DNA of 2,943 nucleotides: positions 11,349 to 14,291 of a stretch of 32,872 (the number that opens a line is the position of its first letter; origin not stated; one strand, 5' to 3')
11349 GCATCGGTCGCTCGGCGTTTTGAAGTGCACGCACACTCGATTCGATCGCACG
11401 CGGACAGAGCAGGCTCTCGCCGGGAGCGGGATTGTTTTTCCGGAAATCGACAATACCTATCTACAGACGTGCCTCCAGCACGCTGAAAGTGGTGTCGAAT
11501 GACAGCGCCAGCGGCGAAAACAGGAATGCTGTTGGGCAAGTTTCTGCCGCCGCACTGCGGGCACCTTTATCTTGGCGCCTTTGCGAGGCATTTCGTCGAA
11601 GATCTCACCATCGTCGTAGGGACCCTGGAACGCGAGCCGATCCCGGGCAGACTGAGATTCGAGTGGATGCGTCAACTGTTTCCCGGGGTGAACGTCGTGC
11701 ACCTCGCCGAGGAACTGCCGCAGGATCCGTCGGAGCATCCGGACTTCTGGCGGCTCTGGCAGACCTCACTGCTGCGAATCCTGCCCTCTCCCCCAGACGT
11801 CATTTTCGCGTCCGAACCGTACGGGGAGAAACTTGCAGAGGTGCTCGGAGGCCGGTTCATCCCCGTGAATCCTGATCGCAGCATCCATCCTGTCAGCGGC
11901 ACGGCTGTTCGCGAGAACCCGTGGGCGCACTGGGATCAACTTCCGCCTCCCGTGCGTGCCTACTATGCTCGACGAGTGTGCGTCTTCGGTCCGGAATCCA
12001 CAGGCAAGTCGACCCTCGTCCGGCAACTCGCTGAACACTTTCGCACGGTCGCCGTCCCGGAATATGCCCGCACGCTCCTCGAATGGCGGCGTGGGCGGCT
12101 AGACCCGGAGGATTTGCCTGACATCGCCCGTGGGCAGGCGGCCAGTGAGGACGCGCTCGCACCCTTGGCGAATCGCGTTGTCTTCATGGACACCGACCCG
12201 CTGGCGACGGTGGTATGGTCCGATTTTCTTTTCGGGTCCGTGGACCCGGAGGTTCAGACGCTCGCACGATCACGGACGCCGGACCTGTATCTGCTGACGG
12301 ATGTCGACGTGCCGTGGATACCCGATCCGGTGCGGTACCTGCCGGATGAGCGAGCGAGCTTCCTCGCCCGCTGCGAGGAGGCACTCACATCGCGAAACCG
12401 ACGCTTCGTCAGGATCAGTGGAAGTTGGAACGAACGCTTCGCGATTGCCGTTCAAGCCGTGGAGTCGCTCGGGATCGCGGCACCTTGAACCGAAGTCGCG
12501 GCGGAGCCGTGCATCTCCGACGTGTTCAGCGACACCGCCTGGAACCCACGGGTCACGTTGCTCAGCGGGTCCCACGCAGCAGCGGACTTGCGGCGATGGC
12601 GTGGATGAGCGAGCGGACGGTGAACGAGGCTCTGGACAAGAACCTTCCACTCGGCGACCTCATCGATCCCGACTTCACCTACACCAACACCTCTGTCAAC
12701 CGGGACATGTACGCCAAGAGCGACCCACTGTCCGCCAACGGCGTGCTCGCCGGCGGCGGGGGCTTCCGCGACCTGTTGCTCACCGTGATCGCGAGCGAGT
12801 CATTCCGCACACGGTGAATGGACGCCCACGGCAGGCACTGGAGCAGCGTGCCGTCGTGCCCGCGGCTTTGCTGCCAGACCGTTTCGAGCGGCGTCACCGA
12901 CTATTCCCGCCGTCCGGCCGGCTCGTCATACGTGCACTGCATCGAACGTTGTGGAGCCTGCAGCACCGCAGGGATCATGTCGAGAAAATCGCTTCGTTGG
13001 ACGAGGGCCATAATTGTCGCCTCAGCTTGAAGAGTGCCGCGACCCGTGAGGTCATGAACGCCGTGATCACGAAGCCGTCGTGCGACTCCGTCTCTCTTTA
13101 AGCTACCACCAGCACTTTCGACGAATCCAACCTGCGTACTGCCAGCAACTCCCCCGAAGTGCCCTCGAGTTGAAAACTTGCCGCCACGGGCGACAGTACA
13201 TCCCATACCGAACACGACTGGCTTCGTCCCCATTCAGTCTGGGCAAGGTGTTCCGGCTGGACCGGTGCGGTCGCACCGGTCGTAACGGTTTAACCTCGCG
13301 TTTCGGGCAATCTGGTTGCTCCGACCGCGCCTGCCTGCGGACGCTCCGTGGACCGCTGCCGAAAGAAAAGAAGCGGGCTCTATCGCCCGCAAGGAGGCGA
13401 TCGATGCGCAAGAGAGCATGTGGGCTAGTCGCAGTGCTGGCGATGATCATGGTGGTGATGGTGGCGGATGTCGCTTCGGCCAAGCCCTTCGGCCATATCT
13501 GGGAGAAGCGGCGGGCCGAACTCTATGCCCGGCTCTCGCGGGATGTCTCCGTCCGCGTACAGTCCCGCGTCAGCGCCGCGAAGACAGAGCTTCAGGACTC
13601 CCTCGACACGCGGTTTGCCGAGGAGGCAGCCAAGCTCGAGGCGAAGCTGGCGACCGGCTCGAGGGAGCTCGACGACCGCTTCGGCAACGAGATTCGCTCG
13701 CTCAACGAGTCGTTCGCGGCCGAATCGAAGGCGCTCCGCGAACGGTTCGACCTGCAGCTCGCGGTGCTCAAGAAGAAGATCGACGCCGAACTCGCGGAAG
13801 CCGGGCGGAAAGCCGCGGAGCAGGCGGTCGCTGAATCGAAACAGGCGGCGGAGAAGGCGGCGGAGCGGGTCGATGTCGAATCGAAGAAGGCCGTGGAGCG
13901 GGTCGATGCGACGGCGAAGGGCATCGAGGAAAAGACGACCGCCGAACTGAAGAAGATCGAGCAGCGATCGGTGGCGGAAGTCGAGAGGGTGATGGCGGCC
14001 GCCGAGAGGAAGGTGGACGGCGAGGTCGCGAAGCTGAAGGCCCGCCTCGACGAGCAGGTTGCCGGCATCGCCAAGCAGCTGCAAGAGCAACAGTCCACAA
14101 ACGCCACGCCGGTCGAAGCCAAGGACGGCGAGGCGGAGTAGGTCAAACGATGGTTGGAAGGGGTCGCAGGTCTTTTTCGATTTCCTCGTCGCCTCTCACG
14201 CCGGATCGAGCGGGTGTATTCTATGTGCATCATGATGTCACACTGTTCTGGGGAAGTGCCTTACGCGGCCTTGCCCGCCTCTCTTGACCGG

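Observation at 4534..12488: Compact, translationally coupled 6-gene cassette: ADH, AsnB-like, MTase, PhyH-like, NRPS-like A-T-R and HTH-less NadR, probably an uncharacterised small-molecule pathway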

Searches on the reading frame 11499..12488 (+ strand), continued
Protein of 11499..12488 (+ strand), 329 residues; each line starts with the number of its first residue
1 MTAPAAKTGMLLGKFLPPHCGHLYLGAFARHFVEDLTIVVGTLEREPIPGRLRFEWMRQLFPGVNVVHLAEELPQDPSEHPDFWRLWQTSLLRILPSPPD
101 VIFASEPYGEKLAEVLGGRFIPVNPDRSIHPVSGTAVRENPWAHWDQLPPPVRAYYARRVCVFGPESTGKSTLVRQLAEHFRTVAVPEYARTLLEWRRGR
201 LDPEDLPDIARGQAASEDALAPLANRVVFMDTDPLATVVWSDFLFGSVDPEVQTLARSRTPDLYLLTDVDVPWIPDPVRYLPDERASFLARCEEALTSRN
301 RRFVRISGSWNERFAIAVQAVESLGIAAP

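Call 52: find_encoding_contigs(protein=P0306, flank=10000, max_places=1)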
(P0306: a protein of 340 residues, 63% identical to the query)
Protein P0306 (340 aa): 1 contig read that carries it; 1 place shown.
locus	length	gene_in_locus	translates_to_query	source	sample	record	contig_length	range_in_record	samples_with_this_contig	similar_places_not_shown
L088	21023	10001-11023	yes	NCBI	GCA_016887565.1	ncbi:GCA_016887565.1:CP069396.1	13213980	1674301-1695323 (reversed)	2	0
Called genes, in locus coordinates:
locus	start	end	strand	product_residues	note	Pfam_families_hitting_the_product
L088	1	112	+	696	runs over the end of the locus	PF01400:Astacin, PF08310:LGFP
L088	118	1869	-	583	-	PF00158:Sigma54_activat, PF14532:Sigma54_activ_2, PF07724:AAA_2 (faint), PF07728:AAA_5, PF25601:AAA_lid_14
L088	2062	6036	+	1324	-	PF00069:Pkinase, PF01636:APH (weak), PF07714:PK_Tyr_Ser-Thr, PF03109:ABC1 (weak), PF13191:AAA_16, PF13401:AAA_22 (faint)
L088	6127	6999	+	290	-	-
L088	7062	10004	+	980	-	PF00501:AMP-binding, PF13193:AMP-binding_C, PF00550:PP-binding, PF01370:Epimerase, PF07993:NAD_binding_4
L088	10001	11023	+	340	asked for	PF13521:AAA_28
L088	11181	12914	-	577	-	PF07584:BatA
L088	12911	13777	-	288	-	PF01882:DUF58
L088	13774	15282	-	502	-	-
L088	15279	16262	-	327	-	PF00005:ABC_tran, PF13304:AAA_21 (weak)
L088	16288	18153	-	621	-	-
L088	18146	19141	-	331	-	PF05496:RuvB_N (faint), PF20030:bpMoxR, PF00158:Sigma54_activat (faint), PF00004:AAA, PF07726:AAA_3, PF07728:AAA_5, PF17863:AAA_lid_2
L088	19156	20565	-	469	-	-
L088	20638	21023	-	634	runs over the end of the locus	PF01019:G_glu_transpept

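Call 70: find_encoding_contigs(protein=P0291, flank=9000, max_places=1)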
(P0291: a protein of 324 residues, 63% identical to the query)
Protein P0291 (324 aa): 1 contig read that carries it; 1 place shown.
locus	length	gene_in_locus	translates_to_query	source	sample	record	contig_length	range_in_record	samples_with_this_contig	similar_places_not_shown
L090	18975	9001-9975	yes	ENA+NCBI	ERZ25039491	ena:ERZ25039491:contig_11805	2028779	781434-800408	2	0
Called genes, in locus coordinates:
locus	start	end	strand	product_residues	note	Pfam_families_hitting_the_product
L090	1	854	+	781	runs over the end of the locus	-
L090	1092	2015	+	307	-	PF08240:ADH_N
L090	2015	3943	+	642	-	PF13522:GATase_6, PF13537:GATase_7, PF00733:Asn_synthase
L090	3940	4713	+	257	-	PF02353:CMAS (weak), PF13489:Methyltransf_23 (faint), PF13847:Methyltransf_31, PF08241:Methyltransf_11 (weak), PF13649:Methyltransf_25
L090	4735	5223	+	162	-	PF00149:Metallophos, PF12850:Metallophos_2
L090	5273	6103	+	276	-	PF05721:PhyH (weak)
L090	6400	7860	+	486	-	PF00501:AMP-binding, PF13193:AMP-binding_C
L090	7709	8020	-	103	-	-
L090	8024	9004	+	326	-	PF07993:NAD_binding_4, PF01370:Epimerase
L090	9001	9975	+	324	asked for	PF13521:AAA_28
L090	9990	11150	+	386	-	-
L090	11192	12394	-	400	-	-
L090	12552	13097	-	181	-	-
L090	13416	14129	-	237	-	PF07585:BBP7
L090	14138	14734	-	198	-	PF07585:BBP7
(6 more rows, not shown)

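Call 71: find_encoding_contigs(protein=P0329, flank=9000, max_places=1)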
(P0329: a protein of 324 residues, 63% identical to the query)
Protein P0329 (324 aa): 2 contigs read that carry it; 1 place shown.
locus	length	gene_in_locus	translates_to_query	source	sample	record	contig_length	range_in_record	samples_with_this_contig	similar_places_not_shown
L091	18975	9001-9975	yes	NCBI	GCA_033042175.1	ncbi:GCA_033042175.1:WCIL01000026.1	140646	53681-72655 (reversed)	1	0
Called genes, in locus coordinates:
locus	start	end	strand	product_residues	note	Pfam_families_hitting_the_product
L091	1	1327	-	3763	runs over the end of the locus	PF00404:Dockerin_1 (weak), PF01839:FG-GAP (faint), PF13205:Big_5, PF13620:CarboxypepD_reg (weak), PF13715:CarbopepD_reg_2 (weak), PF22073:Cep192_D4 (faint), PF17210:SdrD_B, PF13517:FG-GAP_3, +1 more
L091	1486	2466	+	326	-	PF08240:ADH_N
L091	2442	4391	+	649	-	PF13522:GATase_6, PF13537:GATase_7, PF00733:Asn_synthase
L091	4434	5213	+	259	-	PF13847:Methyltransf_31 (weak), PF08241:Methyltransf_11 (weak), PF13649:Methyltransf_25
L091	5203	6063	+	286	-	-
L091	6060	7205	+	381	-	PF00501:AMP-binding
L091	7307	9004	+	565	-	PF00550:PP-binding, PF01370:Epimerase, PF04321:RmlD_sub_bind (faint), PF07993:NAD_binding_4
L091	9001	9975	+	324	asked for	PF13521:AAA_28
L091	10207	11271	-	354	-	PF13243:SQHop_cyclase_C (weak)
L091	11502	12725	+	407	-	PF00072:Response_reg, PF00512:HisKA, PF02518:HATPase_c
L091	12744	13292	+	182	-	PF00072:Response_reg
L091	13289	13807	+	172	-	-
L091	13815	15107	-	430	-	PF15902:Sortilin-Vps10 (faint)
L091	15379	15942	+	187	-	PF08207:EFP_N, PF01132:EFP, PF09285:Elong-fact-P_C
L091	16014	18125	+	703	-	PF09899:DUF2126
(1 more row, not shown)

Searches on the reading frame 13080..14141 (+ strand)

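Call 3: search_protein_families(library=pfam, proteins=[window:13080-14141:+], max_evalue=0.01)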
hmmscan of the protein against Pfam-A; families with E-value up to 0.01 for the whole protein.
window:13080-14141:+ (353 aa): 1 family
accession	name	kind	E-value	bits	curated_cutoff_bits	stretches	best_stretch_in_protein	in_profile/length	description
PF01442.23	Apolipoprotein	-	7.3e-06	26.2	90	2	171-337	2-166/190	Apolipoprotein A1/A4/E domain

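Call 5: search_protein_families(library=ncbifam, proteins=[window:13080-14141:+], max_evalue=0.01)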
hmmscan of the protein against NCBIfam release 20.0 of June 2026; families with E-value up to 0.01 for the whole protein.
window:13080-14141:+ (353 aa): 0 families
